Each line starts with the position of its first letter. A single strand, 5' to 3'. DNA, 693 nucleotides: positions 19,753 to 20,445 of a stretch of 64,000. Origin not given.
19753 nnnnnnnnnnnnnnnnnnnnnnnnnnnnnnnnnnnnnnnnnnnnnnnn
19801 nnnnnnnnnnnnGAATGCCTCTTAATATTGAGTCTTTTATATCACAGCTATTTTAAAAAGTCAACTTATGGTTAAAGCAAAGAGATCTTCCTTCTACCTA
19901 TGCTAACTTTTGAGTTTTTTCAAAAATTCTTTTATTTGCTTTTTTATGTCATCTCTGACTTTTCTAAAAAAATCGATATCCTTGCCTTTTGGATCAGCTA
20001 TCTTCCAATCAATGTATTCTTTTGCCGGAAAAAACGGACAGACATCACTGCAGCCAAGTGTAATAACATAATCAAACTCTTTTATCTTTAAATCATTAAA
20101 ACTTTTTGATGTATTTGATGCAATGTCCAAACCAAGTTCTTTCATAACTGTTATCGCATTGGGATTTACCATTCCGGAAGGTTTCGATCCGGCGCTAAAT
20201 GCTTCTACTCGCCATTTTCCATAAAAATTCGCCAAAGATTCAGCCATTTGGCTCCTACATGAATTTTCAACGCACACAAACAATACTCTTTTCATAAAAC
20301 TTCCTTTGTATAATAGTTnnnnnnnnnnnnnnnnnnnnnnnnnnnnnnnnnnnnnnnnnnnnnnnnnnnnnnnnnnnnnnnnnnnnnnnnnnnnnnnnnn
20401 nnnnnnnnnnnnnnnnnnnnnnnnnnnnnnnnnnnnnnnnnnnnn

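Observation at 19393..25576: Second complete phosphate-uptake operon: small ORFs, OM porin, pstS2-C2-A2-B3, ending in arsC instead of phoU, upstream of the canonical pst-phoU operon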

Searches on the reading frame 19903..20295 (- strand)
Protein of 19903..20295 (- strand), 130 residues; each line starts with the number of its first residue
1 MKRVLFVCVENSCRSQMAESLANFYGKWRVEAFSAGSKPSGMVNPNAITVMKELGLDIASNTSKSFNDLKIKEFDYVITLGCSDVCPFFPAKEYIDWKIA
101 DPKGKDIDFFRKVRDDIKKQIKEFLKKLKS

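Call 3: search_protein_families(library=pfam, proteins=[window:19903-20295:-], max_evalue=0.01)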
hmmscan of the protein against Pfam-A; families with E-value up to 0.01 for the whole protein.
window:19903-20295:- (130 aa): 1 family
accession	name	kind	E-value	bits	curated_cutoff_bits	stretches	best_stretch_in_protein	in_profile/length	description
PF01451.26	LMWPc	-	4.7e-25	88.9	23.2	1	4-125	1-144/144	Low molecular weight phosphotyrosine protein phosphatase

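Call 4: search_protein_families(library=ncbifam, proteins=[window:19903-20295:-], max_evalue=0.01)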
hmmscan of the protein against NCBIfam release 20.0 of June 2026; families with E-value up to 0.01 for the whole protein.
window:19903-20295:- (130 aa): 4 families
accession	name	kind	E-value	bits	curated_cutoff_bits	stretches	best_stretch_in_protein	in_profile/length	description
TIGR02689.1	ars_reduc_gluta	equivalog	6.7e-31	107.1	157.6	1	2-123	1-124/126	arsenate reductase, glutathione/glutaredoxin type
NF010053.0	PRK13530.1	subfamily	3.5e-29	101.8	215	1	2-127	4-131/133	arsenate reductase (thioredoxin)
TIGR02691.1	arsC_pI258_fam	equivalog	1.1e-26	93.6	174.3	1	4-124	1-129/129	arsenate reductase (thioredoxin)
NF007520.0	PRK10126.1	equivalog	3.4e-06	27.6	243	1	2-82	3-84/147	low molecular weight protein-tyrosine-phosphatase Wzb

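Call 13: find_homologous_proteins(query=window:19903-20295:-, max_evalue=0.00001)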
Query window:19903-20295:- (130 aa): 7572 proteins with E <= 0.00001 among 7582 candidates; the best 120 are listed.
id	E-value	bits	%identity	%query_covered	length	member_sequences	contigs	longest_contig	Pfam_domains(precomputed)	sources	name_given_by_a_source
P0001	1.3e-81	288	100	100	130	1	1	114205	PF01451.28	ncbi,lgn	-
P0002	2.1e-53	197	69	98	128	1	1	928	PF01451.28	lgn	-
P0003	2.7e-53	197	70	96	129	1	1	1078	PF01451.28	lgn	-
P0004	3.6e-53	197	66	99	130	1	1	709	PF01451.28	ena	-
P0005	4.1e-53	196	63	100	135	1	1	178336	PF01451.28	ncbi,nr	ncbi:MAG: arsenate reductase ArsC [Candidatus Omnitrophica bacterium]|nr:arsenate reductase ArsC [Ca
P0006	4.9e-53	196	64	100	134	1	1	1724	PF01451.28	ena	-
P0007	6.1e-53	196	67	97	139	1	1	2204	PF01451.28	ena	-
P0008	7.5e-53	196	66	98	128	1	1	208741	PF01451.28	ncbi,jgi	jgi:arsenate reductase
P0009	1.5e-52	195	66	97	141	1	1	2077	PF01451.28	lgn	-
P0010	1.7e-52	194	64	99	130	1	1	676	PF01451.28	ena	-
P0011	1.9e-52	194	65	99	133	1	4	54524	PF01451.28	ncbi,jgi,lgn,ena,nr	ncbi:MAG: arsenate reductase ArsC [Candidatus Omnitrophica bacterium]|jgi:arsenate reductase|nr:arse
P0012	2.3e-52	194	66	98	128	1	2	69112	PF01451.28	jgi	jgi:arsenate reductase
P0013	4.1e-52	193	63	98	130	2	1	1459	PF01451.28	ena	-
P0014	4.7e-52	193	65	99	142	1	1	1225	PF01451.28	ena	-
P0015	5.3e-52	193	68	99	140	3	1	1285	PF01451.28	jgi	jgi:arsenate reductase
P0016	5.4e-52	193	65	97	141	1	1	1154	PF01451.28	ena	-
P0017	6.1e-52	193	66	98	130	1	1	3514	PF01451.28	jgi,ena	-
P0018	6.6e-52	192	67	98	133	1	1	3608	PF01451.28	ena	-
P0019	1.1e-51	192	63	98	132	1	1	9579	PF01451.28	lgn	-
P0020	1.2e-51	192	63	98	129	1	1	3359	PF01451.28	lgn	-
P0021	1.3e-51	192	66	97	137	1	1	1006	PF01451.28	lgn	-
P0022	1.6e-51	191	64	99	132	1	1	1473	PF01451.28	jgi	jgi:glutathione/glutaredoxin type arsenate reductase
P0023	1.8e-51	191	67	98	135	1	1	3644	PF01451.28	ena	-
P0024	2.5e-51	191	67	97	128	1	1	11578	PF01451.28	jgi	jgi:protein-tyrosine-phosphatase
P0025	2.7e-51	190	66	97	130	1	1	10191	PF01451.28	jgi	jgi:arsenate reductase (thioredoxin)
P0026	2.9e-51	190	63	100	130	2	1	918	PF01451.28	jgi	jgi:arsenate reductase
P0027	2.9e-51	190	64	98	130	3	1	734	PF01451.28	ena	-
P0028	3.0e-51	190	66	98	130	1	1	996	PF01451.28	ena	-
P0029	3.5e-51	190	61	98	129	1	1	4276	PF01451.28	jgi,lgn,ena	-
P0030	4.4e-51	190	67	98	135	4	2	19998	PF01451.28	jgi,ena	-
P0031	5.0e-51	190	63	98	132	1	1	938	PF01451.28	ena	-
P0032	5.0e-51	190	64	99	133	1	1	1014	PF01451.28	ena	-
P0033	5.3e-51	190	65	98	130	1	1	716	PF01451.28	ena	-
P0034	5.5e-51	189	68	95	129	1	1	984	PF01451.28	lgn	-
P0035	5.6e-51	189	67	98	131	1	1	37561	PF01451.28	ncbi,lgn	-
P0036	5.8e-51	189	63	98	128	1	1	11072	PF01451.28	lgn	-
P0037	6.2e-51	189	63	98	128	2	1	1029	PF01451.28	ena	-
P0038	7.8e-51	189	66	97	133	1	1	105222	PF01451.28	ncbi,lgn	ncbi:MAG: arsenate reductase ArsC [Candidatus Omnitrophota bacterium]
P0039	1.1e-50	188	64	100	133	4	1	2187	PF01451.28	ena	-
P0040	1.4e-50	188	65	97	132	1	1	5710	PF01451.28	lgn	-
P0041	1.4e-50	188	66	98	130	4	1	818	PF01451.28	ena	-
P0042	1.5e-50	188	66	95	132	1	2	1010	PF01451.28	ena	-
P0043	1.5e-50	188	63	98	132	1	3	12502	PF01451.28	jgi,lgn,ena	-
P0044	1.6e-50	188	66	89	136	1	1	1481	PF01451.28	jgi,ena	-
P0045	1.7e-50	188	68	95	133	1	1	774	PF01451.28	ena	-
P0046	1.9e-50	188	64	97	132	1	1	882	PF01451.28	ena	-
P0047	1.9e-50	188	63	98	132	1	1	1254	PF01451.28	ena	-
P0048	2.2e-50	188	61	98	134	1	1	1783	PF01451.28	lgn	-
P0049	2.5e-50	187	65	97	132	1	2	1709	PF01451.28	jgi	jgi:arsenate reductase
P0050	2.7e-50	187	62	98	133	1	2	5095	PF01451.28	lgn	-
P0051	3.0e-50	187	63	98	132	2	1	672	PF01451.28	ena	-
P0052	3.7e-50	187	64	98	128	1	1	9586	PF01451.28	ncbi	-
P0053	3.7e-50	187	65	98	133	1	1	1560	PF01451.28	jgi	jgi:arsenate reductase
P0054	4.1e-50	187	63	97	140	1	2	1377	PF01451.28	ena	-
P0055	4.4e-50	187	64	98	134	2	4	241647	PF01451.28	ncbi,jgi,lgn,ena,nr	ncbi:MAG: arsenate reductase ArsC [Candidatus Omnitrophica bacterium]|jgi:arsenate reductase|nr:arse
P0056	4.5e-50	187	65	98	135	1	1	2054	PF01451.28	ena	-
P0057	4.7e-50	186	62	99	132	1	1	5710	PF01451.28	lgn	-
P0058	5.4e-50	186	64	98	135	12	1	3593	PF01451.28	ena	-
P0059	5.5e-50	186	62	98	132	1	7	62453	PF01451.28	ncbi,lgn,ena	-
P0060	6.1e-50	186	64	96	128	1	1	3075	PF01451.28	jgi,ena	-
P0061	6.2e-50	186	67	95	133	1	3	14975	PF01451.28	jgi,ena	-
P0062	6.2e-50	186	66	98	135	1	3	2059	PF01451.28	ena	-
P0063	6.9e-50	186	66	98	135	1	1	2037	PF01451.28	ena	-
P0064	7.5e-50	186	63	98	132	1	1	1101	PF01451.28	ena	-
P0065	7.5e-50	186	66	98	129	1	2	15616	PF01451.28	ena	-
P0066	7.9e-50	186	67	92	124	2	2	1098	PF01451.28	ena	-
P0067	9.2e-50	186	63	98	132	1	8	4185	PF01451.28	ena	-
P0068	9.2e-50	186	62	99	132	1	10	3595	PF01451.28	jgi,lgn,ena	-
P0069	1.0e-49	185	65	99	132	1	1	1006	PF01451.28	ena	-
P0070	1.0e-49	185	63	98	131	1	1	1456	PF01451.28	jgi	-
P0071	1.0e-49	185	66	98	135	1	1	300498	PF01451.28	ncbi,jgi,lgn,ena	ncbi:MAG: arsenate reductase ArsC [Candidatus Omnitrophota bacterium]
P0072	1.0e-49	185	62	98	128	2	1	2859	PF01451.28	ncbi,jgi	ncbi:MAG: arsenate reductase ArsC [Candidatus Omnitrophota bacterium]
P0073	1.1e-49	185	68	95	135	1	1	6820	PF01451.28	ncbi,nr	ncbi:MAG: arsenate reductase ArsC [Nitrospirae bacterium]|nr:arsenate reductase ArsC [Nitrospirota b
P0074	1.2e-49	185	64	98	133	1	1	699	PF01451.28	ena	-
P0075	1.3e-49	185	63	98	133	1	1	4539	PF01451.28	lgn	-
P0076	1.4e-49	185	63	98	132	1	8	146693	PF01451.28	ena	-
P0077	1.4e-49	185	62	99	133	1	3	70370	PF01451.28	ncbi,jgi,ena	ncbi:MAG: arsenate reductase ArsC [Candidatus Omnitrophota bacterium]|jgi:arsenate reductase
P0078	1.4e-49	185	62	99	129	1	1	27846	PF01451.28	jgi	jgi:arsenate reductase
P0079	1.4e-49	185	63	99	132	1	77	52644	PF01451.28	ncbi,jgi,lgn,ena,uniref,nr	ncbi:MAG: hypothetical protein COW11_00870 [Candidatus Omnitrophica bacterium CG12_big_fil_rev_8_21_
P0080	1.8e-49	185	63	98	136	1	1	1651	PF01451.28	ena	-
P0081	1.8e-49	185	61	98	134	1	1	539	PF01451.28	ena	-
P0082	2.0e-49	184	63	98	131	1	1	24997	PF01451.28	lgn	-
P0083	2.0e-49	184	61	98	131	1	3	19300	PF01451.28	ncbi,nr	ncbi:MAG: arsenate reductase ArsC [Candidatus Omnitrophica bacterium]|nr:arsenate reductase ArsC [Ca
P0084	2.1e-49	184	62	97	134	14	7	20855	PF01451.28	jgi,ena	-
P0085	2.3e-49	184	63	99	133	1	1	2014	PF01451.28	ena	-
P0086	2.3e-49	184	61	98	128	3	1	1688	PF01451.28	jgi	jgi:arsenate reductase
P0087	2.3e-49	184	64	98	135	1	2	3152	PF01451.28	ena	-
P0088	2.3e-49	184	63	98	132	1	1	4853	PF01451.28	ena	-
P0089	2.5e-49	184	62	99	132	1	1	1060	PF01451.28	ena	-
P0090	2.7e-49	184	63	99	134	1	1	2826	PF01451.28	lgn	-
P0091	2.7e-49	184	63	98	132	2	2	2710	PF01451.28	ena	-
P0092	2.7e-49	184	61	98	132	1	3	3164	PF01451.28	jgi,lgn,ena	-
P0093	2.8e-49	184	62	98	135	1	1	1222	PF01451.28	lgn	-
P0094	2.8e-49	184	65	99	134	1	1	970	PF01451.28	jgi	jgi:arsenate reductase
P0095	2.9e-49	184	64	98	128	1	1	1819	PF01451.28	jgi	jgi:arsenate reductase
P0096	2.9e-49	184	69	95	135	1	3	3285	PF01451.28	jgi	jgi:arsenate reductase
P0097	3.0e-49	184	62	98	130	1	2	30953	PF01451.28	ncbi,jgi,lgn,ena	ncbi:MAG: arsenate reductase ArsC [Candidatus Ratteibacteria bacterium]|jgi:arsenate reductase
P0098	3.1e-49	184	63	95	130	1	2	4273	PF01451.28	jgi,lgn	-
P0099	3.2e-49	184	63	97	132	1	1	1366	PF01451.28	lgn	-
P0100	3.4e-49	184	66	98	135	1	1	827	PF01451.28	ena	-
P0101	3.6e-49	184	65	95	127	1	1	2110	PF01451.28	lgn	-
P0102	3.6e-49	184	62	99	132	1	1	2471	PF01451.28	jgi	jgi:glutathione/glutaredoxin type arsenate reductase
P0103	3.6e-49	184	66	96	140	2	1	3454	PF01451.28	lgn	-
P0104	3.6e-49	184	64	98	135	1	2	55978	PF01451.28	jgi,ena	-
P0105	3.7e-49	184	63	98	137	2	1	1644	PF01451.28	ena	-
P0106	3.8e-49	184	61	97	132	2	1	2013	PF01451.28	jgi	jgi:arsenate reductase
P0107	3.8e-49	184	63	97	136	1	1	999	PF01451.28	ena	-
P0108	3.9e-49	184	61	98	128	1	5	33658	PF01451.28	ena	-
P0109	4.4e-49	183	65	98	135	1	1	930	PF01451.28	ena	-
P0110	4.7e-49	183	67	95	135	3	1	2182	PF01451.28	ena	-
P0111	5.2e-49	183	62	100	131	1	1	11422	PF01451.28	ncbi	-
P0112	5.3e-49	183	65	98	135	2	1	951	PF01451.28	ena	-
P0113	5.4e-49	183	61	99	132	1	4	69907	PF01451.28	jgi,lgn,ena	-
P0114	5.4e-49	183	61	99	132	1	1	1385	PF01451.28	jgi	-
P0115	5.4e-49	183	62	99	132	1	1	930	PF01451.28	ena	-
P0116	6.0e-49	183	62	98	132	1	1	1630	PF01451.28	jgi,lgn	jgi:protein-tyrosine-phosphatase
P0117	6.1e-49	183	61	98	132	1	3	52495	PF01451.28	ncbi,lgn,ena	-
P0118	6.1e-49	183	63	97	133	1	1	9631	PF01451.28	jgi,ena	-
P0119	6.4e-49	183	61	98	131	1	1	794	PF01451.28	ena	-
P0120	6.5e-49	183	60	98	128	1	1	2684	PF01451.28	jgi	-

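Call 14: find_encoding_contigs(protein=P0001, flank=3000, max_places=2)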
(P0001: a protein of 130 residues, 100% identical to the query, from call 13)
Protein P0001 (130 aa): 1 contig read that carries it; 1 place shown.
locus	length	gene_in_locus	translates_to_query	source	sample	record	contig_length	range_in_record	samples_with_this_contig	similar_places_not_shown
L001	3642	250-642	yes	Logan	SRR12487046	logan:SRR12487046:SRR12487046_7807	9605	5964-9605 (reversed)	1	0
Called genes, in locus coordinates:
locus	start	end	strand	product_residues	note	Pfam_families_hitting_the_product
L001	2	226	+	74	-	?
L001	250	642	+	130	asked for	PF01451:LMWPc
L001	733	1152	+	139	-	-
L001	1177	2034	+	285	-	PF12849:PBP_like_2, PF01547:SBP_bac_1 (weak), PF13531:SBP_bac_11, PF12727:PBP_like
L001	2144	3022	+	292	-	PF00528:BPD_transp_1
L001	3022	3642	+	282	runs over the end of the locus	PF00528:BPD_transp_1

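Call 15: find_encoding_contigs(protein=P0005, flank=8000, max_places=2)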
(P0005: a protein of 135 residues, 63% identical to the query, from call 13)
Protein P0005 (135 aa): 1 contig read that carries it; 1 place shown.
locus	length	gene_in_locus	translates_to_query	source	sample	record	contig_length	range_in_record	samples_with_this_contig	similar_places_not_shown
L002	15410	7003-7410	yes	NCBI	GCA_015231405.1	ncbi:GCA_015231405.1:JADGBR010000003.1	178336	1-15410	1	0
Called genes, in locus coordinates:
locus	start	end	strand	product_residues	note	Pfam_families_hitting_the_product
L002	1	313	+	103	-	PF00486:Trans_reg_C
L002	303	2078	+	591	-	PF00672:HAMP, PF00989:PAS (weak), PF08448:PAS_4, PF13426:PAS_9 (faint), PF00512:HisKA, PF02518:HATPase_c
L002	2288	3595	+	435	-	PF16930:Porin_5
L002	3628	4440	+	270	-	PF12849:PBP_like_2, PF13531:SBP_bac_11, PF12727:PBP_like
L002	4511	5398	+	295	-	PF00528:BPD_transp_1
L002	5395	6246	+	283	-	PF00528:BPD_transp_1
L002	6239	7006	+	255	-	PF20703:nSTAND1 (weak), PF00005:ABC_tran, PF02463:SMC_N (weak), PF13304:AAA_21 (faint)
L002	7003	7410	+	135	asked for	PF01451:LMWPc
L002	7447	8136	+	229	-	PF01895:PhoU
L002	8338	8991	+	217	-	PF04367:DUF502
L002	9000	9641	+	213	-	PF09335:VTT_dom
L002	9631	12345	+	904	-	PF00690:Cation_ATPase_N, PF00122:E1-E2_ATPase, PF00702:Hydrolase, PF13246:Cation_ATPase, PF12710:HAD (weak), PF00689:Cation_ATPase_C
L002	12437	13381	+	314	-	PF13354:Beta-lactamase2, PF00768:Peptidase_S11 (weak)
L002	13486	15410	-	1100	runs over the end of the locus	PF00561:Abhydrolase_1, PF12146:Hydrolase_4, PF12697:Abhydrolase_6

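Call 16: find_encoding_contigs(protein=P0008, flank=8000, max_places=2)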
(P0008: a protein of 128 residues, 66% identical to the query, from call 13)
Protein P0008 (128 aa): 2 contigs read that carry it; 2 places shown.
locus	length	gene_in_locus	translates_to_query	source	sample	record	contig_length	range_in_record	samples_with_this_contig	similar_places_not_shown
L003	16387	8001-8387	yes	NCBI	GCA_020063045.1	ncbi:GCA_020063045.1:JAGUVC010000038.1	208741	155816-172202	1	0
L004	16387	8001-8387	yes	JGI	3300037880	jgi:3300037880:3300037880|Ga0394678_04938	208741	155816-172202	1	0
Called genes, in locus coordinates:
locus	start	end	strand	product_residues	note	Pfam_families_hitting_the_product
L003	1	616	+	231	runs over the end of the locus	PF00072:Response_reg, PF23198:PDE8A_N (faint), PF00486:Trans_reg_C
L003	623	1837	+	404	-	PF13589:HATPase_c_3 (faint), PF00989:PAS, PF13188:PAS_8 (faint), PF08448:PAS_4 (weak), PF13426:PAS_9, PF00512:HisKA, PF02518:HATPase_c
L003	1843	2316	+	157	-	PF03449:GreA_GreB_N, PF01272:GreA_GreB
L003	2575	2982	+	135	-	PF00072:Response_reg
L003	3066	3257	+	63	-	-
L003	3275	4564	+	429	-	PF16930:Porin_5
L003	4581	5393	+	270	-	PF12849:PBP_like_2, PF13531:SBP_bac_11, PF12727:PBP_like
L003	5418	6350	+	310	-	PF00528:BPD_transp_1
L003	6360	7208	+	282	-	PF00528:BPD_transp_1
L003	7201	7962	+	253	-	PF02463:SMC_N, PF00005:ABC_tran, PF13401:AAA_22 (weak), PF13304:AAA_21 (faint)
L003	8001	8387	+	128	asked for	PF01451:LMWPc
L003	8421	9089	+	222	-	PF01895:PhoU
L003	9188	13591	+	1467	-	-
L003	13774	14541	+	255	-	PF13431:TPR_17 (faint), PF07719:TPR_2 (faint), PF13181:TPR_8 (faint), PF13424:TPR_12 (faint), PF13414:TPR_11, PF00515:TPR_1 (weak)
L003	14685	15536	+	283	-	PF12849:PBP_like_2, PF13531:SBP_bac_11, PF01547:SBP_bac_1, PF12727:PBP_like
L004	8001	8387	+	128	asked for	PF01451:LMWPc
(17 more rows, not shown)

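Call 19: search_solved_structures(query=A1, max_evalue=0.00001, show_alignments=3)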
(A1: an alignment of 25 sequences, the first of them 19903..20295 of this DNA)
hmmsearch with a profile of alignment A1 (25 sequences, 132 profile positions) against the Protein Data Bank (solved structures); distinct sequences matched with E-value up to 0.00001: 35.
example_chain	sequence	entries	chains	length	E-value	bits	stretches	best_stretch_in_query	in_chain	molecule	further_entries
2l17_A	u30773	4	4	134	3.2e-35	124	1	1-128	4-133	Arsenate reductase | Glutaredoxin arsenate reductase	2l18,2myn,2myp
2l19_A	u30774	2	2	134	7.8e-33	116.3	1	1-128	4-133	Arsenate reductase | Glutaredoxin arsenate reductase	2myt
3t38_A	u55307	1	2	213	2.8e-32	114.5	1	3-129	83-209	Arsenate Reductase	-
2myu_A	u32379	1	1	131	3.3e-32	114.3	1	1-128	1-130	Glutaredoxin arsenate reductase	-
2cd7_A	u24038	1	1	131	2.4e-30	108.2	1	2-124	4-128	PROTEIN ARSC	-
1ljl_A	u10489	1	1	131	6.3e-30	106.9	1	2-124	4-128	arsenate reductase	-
1lju_A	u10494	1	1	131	2.2e-28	101.9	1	2-124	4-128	arsenate reductase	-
1lk0_A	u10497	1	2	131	3e-28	101.4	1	2-124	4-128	arsenate reductase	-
1jl3_A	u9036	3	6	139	1.1e-27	99.7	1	2-126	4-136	ARSENATE REDUCTASE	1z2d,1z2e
1jf8_A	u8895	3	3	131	8.5e-27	96.7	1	2-124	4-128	arsenate reductase | Protein arsC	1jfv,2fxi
1rxe_A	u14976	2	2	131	1.1e-26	96.4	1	2-124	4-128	Arsenate reductase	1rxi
2ipa_B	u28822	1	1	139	1.6e-24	89.4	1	3-126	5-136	Protein arsC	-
3rh0_A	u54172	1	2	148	6e-24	87.5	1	1-125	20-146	ARSENATE REDUCTASE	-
1y1l_A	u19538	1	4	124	2.7e-20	75.7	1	3-125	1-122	arsenate reductase (arsC)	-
8p5n_A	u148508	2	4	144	4.2e-19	71.8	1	3-125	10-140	Low molecular weight phosphatase family protein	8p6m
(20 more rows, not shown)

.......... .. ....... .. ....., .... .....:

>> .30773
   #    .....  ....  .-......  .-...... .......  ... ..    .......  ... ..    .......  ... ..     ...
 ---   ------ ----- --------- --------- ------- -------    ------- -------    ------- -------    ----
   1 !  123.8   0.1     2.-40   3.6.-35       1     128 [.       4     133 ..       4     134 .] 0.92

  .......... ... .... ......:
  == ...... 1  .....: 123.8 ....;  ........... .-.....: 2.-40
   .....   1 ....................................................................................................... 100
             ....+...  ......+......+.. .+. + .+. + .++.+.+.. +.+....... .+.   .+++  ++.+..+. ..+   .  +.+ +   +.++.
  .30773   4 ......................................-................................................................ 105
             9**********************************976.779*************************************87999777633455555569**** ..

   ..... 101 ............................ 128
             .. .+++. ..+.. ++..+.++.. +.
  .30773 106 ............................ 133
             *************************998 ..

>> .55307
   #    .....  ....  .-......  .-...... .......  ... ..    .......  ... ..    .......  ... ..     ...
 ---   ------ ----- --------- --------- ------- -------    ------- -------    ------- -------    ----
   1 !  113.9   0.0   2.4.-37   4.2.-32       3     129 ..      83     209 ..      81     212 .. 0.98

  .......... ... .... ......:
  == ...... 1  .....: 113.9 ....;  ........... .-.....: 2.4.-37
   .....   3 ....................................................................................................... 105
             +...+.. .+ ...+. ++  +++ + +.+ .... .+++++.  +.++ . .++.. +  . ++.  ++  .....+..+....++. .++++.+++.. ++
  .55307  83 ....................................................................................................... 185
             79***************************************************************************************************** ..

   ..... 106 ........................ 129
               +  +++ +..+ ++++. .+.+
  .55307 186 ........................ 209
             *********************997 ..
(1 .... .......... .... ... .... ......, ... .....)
